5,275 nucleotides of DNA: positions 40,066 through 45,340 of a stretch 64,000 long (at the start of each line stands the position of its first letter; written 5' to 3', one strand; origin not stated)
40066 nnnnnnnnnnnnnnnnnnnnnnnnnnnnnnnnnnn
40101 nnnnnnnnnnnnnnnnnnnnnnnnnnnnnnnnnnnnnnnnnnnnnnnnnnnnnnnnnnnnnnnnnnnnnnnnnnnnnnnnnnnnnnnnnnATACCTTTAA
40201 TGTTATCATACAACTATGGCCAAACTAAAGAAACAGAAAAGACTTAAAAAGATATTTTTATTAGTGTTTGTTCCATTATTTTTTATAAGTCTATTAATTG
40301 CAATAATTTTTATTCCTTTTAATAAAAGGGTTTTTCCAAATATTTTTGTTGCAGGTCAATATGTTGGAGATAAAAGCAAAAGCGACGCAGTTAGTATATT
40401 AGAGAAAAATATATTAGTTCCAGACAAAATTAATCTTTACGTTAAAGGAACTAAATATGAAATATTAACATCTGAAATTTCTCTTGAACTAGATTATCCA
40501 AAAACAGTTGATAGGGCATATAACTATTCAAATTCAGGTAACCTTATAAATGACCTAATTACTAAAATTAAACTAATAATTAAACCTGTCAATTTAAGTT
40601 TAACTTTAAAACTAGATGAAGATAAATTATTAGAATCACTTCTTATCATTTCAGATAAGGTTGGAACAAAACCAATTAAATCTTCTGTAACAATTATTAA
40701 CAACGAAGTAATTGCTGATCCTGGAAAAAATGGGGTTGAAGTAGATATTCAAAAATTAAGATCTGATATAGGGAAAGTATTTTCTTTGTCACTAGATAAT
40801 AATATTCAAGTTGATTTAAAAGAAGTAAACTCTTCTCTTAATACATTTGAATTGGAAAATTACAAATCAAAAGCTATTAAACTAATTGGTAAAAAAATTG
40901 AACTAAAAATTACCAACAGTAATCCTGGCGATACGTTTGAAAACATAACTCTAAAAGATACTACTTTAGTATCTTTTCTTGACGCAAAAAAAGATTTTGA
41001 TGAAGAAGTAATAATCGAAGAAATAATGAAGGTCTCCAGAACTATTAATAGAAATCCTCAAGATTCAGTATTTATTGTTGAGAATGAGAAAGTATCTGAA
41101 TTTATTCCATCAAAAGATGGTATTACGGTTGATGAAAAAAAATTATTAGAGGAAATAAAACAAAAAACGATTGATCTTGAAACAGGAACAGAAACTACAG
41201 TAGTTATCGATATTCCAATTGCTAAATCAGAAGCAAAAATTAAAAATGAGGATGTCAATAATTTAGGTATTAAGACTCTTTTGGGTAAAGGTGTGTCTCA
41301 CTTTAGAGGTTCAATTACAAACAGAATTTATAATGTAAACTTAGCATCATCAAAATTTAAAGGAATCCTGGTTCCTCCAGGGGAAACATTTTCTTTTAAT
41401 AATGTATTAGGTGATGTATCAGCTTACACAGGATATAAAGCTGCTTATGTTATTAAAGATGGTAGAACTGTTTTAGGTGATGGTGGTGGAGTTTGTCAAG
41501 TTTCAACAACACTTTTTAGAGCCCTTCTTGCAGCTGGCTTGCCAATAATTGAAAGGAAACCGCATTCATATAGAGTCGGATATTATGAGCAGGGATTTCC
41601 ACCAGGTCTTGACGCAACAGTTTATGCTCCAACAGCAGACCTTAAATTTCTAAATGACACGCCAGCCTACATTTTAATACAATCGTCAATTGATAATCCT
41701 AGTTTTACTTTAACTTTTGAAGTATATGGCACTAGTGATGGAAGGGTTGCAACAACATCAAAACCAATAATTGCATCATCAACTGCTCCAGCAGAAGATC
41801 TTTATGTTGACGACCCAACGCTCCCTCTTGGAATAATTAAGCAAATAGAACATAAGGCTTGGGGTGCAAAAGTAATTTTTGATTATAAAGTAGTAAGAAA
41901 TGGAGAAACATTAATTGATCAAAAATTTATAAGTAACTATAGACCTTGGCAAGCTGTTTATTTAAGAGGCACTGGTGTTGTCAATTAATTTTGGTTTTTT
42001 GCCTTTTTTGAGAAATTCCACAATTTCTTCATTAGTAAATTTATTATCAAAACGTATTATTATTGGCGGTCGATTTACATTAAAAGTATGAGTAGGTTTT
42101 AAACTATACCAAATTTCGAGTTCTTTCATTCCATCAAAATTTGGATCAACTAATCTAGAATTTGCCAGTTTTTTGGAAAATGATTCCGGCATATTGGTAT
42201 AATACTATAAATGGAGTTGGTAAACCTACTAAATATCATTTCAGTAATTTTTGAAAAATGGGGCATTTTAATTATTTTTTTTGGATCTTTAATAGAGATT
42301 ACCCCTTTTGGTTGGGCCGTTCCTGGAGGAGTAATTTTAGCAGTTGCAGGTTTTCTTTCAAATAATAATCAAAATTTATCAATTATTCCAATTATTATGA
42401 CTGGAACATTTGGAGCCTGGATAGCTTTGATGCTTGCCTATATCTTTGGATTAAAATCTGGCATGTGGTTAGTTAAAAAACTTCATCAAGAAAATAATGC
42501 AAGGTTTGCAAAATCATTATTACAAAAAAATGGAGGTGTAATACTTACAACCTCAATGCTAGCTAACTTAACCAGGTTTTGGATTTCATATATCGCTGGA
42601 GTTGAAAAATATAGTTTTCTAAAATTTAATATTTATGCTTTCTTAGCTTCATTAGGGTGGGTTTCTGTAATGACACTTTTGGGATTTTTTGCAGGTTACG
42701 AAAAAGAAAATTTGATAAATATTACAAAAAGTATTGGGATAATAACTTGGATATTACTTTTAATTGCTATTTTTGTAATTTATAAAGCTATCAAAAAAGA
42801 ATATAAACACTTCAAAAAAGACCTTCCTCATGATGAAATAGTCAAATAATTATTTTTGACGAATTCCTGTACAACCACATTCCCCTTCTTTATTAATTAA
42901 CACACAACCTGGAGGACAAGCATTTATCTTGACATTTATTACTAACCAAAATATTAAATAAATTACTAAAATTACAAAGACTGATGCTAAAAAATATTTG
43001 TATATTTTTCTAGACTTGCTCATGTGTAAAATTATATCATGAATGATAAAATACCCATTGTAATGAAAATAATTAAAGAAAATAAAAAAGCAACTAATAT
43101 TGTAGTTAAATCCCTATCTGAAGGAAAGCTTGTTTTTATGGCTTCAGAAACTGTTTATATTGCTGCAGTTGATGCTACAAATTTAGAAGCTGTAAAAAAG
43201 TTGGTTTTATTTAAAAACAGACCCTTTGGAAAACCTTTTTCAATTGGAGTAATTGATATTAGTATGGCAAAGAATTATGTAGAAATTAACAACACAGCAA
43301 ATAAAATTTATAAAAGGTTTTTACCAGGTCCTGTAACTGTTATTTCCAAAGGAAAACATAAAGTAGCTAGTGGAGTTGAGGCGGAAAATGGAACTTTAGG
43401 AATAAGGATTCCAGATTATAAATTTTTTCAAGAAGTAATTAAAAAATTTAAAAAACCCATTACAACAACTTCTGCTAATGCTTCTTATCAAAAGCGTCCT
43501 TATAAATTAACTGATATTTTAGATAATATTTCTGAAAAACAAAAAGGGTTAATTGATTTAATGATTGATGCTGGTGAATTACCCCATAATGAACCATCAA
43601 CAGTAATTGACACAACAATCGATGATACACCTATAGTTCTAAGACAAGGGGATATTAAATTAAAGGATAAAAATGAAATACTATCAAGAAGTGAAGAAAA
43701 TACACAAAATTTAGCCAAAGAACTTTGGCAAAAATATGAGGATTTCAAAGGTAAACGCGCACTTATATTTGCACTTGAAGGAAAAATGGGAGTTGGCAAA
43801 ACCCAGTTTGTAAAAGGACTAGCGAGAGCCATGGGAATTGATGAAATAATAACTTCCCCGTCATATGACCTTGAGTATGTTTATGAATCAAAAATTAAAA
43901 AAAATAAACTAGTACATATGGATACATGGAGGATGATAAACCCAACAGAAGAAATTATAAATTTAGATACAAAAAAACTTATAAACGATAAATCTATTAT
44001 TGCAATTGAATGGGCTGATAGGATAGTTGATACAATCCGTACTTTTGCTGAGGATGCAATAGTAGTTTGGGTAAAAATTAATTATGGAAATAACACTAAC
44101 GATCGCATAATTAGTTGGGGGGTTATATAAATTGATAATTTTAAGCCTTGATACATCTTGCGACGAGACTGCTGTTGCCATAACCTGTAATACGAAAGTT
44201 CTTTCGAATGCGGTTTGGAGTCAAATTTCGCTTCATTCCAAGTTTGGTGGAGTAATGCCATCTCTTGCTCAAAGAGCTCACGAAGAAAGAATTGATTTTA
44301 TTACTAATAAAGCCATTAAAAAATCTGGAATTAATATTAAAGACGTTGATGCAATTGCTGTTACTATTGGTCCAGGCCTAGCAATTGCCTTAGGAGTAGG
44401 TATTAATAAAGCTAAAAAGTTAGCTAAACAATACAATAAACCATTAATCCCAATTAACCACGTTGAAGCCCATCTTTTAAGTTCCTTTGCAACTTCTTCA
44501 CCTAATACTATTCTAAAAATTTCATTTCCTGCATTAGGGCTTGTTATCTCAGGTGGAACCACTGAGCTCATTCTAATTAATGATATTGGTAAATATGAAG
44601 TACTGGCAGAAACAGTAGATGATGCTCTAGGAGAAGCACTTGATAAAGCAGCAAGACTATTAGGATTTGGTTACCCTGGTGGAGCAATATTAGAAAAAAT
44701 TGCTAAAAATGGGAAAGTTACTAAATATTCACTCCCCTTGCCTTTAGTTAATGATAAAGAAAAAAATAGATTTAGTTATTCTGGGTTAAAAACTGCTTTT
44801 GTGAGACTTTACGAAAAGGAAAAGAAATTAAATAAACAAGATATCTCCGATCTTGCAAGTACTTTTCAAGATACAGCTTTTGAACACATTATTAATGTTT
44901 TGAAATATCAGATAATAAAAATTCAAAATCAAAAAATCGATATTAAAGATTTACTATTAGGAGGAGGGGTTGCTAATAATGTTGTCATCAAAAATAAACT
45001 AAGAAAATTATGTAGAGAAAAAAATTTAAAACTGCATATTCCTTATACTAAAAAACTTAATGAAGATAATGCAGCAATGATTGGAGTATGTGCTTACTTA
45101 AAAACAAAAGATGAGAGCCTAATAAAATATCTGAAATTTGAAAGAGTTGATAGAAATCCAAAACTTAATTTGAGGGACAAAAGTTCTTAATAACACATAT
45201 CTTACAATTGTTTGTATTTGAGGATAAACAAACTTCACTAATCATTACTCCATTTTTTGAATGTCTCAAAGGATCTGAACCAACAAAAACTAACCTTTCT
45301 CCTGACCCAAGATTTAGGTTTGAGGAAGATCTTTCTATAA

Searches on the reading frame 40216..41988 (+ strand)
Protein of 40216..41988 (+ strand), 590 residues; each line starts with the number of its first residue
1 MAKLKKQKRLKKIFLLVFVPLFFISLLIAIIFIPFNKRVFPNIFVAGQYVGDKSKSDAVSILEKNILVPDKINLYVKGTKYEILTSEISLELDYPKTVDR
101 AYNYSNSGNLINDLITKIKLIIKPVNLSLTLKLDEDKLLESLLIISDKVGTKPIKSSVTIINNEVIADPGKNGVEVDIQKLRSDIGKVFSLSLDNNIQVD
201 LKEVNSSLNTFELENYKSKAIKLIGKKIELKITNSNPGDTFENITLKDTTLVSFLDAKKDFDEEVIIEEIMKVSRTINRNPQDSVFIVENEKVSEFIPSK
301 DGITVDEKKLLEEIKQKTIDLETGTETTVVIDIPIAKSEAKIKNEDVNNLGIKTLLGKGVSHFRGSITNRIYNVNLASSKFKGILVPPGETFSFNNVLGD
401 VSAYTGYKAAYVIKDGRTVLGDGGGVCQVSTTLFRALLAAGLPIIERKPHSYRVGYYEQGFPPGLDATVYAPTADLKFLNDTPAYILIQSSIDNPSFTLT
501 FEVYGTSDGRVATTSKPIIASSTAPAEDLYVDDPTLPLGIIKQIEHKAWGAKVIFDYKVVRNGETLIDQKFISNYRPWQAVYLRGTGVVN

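Call 35: search_protein_families(library=pfam, proteins=[window:40216-41988:+], max_evalue=0.001)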
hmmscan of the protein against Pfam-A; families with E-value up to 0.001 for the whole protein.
window:40216-41988:+ (590 aa): 2 families
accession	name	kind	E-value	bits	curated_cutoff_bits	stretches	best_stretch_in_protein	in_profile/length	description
PF04294.18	VanW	-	9.9e-43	145.2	27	1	369-499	1-127/130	VanW like protein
PF12229.13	PG_binding_4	-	4.6e-21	75.6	22.1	2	81-188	1-107/117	Putative peptidoglycan binding domain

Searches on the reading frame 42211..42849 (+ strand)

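Call 35: search_protein_families(library=pfam, proteins=[window:42211-42849:+], max_evalue=0.001)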
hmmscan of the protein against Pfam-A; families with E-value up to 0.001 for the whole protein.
window:42211-42849:+ (212 aa): 1 family
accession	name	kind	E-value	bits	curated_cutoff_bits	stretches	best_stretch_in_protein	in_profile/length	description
PF09335.16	VTT_dom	-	4.6e-12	46.9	33.9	1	37-158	1-121/123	VTT domain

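Call 50: search_protein_families(library=ncbifam, proteins=[window:42211-42849:+], max_evalue=0.001)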
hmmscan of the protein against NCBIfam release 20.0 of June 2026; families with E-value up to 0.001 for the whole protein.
window:42211-42849:+ (212 aa): 3 families
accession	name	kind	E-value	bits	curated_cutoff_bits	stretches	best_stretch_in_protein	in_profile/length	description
NF052604.1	UndecprPTUtpABac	equivalog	1.7e-12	47.9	250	1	6-198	4-196/198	undecaprenyl phosphate transporter UptA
NF008102.0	PRK10847.1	equivalog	1.1e-07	31.9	236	1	19-191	34-208/219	DedA family protein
NF052605.1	UndecprPTUptAStph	equivalog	2.5e-05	24.4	300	1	9-194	4-196/197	undecaprenyl phosphate transporter UptA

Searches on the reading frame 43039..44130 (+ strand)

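Call 35: search_protein_families(library=pfam, proteins=[window:43039-44130:+], max_evalue=0.001)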
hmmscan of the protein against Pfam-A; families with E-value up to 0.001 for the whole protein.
window:43039-44130:+ (363 aa): 2 families
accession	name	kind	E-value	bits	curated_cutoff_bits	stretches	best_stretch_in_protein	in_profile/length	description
PF01300.24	Sua5_yciO_yrdC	-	1.2e-42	145.9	25.1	1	26-204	3-178/178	Telomere recombination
PF02367.23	TsaE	-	2.4e-25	89.4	26.6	1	217-341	2-114/128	Threonylcarbamoyl adenosine biosynthesis protein TsaE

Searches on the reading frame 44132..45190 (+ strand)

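Call 35: search_protein_families(library=pfam, proteins=[window:44132-45190:+], max_evalue=0.001)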
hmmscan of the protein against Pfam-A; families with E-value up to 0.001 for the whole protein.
window:44132-45190:+ (352 aa): 3 families
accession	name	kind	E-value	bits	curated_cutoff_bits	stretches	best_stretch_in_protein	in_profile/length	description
PF00814.31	TsaD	-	2e-77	260.9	24.8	1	22-318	1-263/264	tRNA N6-adenosine threonylcarbamoyltransferase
PF02543.21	Carbam_trans_N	-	1.4e-06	28.4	24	1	94-295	116-325/346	Carbamoyltransferase N-terminus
PF22521.2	HypF_C_2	-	5.1e-05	23.6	27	1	186-304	122-227/241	Carbamoyltransferase, Kae1-like Domain, second subdomain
